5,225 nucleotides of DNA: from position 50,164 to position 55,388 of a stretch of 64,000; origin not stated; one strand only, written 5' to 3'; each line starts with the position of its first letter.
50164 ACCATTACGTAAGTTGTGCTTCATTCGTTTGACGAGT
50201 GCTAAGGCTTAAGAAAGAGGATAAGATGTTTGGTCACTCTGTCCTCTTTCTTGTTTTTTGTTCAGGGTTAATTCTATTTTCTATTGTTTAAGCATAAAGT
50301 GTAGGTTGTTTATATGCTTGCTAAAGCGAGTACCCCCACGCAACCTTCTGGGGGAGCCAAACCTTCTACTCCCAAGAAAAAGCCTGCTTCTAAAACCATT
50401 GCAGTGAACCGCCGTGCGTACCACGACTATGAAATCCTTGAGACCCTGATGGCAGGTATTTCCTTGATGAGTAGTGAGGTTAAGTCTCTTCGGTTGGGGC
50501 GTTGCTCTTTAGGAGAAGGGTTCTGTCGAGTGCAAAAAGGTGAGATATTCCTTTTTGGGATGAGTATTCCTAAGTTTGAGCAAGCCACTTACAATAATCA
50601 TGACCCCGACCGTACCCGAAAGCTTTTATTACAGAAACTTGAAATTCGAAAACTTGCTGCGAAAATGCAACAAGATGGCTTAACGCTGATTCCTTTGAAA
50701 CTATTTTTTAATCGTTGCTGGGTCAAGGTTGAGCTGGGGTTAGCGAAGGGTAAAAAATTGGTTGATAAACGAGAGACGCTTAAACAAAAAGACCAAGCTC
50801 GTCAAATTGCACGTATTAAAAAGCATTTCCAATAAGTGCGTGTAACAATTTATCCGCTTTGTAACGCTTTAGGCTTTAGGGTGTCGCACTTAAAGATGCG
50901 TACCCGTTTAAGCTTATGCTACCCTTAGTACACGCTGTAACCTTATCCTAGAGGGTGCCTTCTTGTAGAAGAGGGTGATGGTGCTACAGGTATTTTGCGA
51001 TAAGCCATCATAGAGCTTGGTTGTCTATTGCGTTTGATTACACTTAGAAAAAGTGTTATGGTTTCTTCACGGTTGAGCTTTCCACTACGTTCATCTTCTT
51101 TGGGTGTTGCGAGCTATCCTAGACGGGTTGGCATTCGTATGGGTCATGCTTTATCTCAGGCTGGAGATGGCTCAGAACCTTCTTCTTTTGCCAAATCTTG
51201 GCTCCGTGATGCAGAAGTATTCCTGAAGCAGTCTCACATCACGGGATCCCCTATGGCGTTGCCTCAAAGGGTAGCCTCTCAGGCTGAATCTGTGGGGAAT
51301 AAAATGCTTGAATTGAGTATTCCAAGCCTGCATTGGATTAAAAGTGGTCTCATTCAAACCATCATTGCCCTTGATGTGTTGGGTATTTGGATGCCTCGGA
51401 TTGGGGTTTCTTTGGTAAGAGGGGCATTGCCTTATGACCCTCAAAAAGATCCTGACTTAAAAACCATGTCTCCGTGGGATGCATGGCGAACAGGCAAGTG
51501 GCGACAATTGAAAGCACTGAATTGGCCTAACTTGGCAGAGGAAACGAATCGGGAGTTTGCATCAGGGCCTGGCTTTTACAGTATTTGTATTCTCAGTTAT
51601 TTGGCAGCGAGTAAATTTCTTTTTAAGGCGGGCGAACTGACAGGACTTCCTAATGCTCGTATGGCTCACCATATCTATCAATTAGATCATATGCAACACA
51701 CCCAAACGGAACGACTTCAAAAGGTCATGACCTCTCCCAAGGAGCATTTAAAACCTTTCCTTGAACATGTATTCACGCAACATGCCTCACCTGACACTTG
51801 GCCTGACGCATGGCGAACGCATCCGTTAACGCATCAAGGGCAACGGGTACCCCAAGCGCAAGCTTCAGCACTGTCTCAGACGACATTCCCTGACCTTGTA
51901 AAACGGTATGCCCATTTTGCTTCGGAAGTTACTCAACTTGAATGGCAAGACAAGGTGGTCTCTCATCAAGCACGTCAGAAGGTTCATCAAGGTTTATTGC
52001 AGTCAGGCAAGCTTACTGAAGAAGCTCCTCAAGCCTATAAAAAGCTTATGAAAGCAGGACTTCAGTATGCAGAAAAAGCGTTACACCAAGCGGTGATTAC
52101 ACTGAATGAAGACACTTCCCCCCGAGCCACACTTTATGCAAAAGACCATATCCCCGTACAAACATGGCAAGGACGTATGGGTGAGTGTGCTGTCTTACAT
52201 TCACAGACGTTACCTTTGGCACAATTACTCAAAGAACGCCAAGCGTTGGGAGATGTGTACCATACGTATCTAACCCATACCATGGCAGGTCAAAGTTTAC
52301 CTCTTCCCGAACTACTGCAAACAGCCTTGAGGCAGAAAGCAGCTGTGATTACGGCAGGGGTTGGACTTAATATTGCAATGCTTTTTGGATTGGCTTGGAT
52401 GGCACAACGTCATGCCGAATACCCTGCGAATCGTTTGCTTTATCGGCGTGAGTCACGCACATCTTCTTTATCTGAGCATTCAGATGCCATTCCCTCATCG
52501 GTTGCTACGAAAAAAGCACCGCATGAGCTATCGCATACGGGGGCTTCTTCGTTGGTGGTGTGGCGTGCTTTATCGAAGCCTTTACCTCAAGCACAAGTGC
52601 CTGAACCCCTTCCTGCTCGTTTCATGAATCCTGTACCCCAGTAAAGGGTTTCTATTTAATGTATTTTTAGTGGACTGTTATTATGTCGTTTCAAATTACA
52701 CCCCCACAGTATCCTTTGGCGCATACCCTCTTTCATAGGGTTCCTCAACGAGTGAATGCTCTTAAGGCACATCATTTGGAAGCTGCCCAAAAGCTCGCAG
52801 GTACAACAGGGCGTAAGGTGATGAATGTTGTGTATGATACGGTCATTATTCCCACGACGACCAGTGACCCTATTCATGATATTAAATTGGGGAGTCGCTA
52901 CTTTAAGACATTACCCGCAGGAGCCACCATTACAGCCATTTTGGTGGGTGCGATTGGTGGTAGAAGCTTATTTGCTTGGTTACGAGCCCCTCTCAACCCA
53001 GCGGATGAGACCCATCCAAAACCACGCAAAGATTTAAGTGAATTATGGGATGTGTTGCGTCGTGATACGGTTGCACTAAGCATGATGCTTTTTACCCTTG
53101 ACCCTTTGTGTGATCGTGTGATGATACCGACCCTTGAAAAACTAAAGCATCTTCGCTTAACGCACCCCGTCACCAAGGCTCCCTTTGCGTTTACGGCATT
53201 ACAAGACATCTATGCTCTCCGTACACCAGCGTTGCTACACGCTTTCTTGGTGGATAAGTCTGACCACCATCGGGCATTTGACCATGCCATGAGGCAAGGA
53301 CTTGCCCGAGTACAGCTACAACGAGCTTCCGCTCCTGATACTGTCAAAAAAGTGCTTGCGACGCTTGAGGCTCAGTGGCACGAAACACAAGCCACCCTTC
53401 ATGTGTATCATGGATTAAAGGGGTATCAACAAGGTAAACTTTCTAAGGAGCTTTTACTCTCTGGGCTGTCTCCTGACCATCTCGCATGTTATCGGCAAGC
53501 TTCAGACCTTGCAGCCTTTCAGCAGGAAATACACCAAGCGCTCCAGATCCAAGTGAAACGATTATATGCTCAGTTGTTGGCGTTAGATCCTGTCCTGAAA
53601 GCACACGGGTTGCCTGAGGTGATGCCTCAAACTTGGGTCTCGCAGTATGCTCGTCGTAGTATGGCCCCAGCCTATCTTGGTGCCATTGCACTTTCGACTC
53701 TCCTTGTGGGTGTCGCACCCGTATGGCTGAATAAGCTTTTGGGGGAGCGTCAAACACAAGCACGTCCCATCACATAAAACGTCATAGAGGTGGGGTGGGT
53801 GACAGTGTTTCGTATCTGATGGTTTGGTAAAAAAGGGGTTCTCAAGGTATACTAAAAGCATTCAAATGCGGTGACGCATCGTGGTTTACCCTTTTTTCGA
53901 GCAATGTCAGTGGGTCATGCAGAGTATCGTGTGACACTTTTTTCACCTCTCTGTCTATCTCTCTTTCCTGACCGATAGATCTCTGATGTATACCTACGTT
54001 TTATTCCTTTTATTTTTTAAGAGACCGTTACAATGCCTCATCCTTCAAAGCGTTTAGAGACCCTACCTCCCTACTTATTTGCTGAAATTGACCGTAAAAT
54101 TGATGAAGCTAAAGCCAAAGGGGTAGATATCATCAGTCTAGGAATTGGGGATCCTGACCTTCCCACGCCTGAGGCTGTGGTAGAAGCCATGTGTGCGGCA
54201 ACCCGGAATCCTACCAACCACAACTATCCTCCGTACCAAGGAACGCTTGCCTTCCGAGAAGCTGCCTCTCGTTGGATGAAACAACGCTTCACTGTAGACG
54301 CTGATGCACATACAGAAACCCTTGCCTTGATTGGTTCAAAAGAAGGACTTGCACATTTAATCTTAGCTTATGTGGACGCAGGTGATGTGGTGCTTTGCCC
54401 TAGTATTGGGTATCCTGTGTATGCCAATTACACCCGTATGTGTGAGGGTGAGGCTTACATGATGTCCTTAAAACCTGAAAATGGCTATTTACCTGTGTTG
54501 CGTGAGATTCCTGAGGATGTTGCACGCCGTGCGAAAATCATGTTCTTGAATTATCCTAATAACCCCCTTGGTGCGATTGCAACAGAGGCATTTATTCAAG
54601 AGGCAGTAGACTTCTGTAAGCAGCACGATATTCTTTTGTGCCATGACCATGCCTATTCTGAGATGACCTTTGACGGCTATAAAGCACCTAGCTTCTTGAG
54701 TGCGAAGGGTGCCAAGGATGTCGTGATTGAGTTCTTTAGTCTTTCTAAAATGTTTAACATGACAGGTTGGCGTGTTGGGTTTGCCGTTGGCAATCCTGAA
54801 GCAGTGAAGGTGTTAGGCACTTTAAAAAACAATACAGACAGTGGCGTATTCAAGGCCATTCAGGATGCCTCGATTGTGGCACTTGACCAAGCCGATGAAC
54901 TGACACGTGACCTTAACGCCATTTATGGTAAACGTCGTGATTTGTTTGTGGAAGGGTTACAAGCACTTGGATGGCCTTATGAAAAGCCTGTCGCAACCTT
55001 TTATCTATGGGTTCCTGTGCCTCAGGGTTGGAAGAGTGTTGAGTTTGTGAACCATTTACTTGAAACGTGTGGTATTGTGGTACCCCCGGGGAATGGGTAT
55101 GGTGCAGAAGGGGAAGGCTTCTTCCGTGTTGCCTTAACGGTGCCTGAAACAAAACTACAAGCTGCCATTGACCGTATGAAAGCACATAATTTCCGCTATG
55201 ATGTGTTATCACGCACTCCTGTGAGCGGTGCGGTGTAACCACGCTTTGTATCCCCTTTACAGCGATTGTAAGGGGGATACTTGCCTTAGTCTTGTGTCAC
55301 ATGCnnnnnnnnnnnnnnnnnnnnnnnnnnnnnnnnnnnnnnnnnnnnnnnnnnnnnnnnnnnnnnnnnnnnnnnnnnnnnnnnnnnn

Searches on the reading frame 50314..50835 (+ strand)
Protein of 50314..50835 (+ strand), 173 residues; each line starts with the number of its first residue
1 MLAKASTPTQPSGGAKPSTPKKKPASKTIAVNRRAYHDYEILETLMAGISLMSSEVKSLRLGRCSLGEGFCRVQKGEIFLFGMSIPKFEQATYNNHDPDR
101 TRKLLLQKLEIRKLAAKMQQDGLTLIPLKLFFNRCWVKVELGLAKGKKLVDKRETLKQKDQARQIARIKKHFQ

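Call 77: search_protein_families(library=pfam, proteins=[window:50314-50835:+], max_evalue=0.001)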
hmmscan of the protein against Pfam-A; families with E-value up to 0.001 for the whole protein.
window:50314-50835:+ (173 aa): 1 family
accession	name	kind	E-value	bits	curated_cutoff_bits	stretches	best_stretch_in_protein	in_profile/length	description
PF01668.23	SmpB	-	8.7e-56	188.3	27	1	29-170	1-142/143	SmpB protein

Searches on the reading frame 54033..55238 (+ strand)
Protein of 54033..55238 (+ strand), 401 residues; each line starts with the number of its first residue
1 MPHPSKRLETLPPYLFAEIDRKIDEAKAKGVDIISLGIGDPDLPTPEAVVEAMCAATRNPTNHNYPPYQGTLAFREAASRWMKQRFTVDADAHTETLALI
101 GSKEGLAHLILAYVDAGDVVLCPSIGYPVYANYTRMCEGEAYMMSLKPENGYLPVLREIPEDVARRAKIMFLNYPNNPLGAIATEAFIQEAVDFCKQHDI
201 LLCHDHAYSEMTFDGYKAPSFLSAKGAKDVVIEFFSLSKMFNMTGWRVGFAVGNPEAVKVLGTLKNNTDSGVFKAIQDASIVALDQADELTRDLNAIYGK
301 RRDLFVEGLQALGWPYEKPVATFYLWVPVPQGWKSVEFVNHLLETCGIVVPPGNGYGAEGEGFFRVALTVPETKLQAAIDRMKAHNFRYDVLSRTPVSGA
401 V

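Call 3: search_protein_families(library=pfam, proteins=[window:54033-55238:+], max_evalue=0.01)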
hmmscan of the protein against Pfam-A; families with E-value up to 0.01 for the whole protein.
window:54033-55238:+ (401 aa): 1 family
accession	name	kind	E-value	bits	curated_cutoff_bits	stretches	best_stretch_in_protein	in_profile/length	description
PF00155.27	Aminotran_1_2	-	2.9e-60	204.8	19.7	1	32-381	2-360/361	Aminotransferase class I and II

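Call 4: search_protein_families(library=ncbifam, proteins=[window:54033-55238:+], max_evalue=0.01)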
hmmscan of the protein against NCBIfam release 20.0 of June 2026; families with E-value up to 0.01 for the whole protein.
window:54033-55238:+ (401 aa): 70 families (the best 25 are shown)
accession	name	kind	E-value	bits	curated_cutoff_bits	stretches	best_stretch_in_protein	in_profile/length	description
NF006756.0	PRK09276.1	subfamily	5.8e-176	585.1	507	1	5-385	5-385/387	LL-diaminopimelate aminotransferase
TIGR03540.1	DapC_direct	equivalog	2e-170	566.8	593.25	1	5-384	3-382/383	LL-diaminopimelate aminotransferase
NF004611.0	PRK05942.1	equivalog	2.5e-131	438.3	628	1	4-389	8-393/394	aspartate aminotransferase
NF005977.0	PRK08068.1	subfamily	2.9e-125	418.5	494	1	4-387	5-388/391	transaminase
NF005815.0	PRK07681.1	equivalog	1.7e-121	406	545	1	4-386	5-386/399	LL-diaminopimelate aminotransferase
NF005613.0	PRK07366.1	equivalog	5e-115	384.6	486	1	5-384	4-386/391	LL-diaminopimelate aminotransferase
NF006033.0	PRK08175.1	equivalog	1.4e-102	343.7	647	1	6-392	11-399/407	alanine transaminase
NF006604.0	PRK09148.1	equivalog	7.1e-98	328.2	648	1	6-384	6-387/406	LL-diaminopimelate aminotransferase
NF004937.0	PRK06290.1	equivalog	2.6e-93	312.9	585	1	14-338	25-349/410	LL-diaminopimelate aminotransferase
NF006387.0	PRK08636.1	equivalog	4.7e-88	295.9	675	1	7-383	9-395/403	LL-diaminopimelate aminotransferase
TIGR03537.1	DapC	equivalog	1.4e-76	257.7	453.6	1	34-380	3-345/350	succinyldiaminopimelate transaminase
NF041364.1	GntC_guanitoxin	equivalog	7.2e-73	245.5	415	1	34-383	1-354/356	guanitoxin biosynthesis PLP-dependent (S)-gamma-hydroxy-L-arginine cyclodehydratase GntC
NF041091.1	asp_aminotase_Arch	equivalog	5.8e-59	199.8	550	1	6-384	2-373/376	aspartate aminotransferase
NF004770.0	PRK06108.1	subfamily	5.1e-56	190.2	422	1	25-384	30-390/396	pyridoxal phosphate-dependent aminotransferase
NF005588.0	PRK07309.1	equivalog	6.1e-55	186.7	576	1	21-385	20-385/391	pyridoxal phosphate-dependent aminotransferase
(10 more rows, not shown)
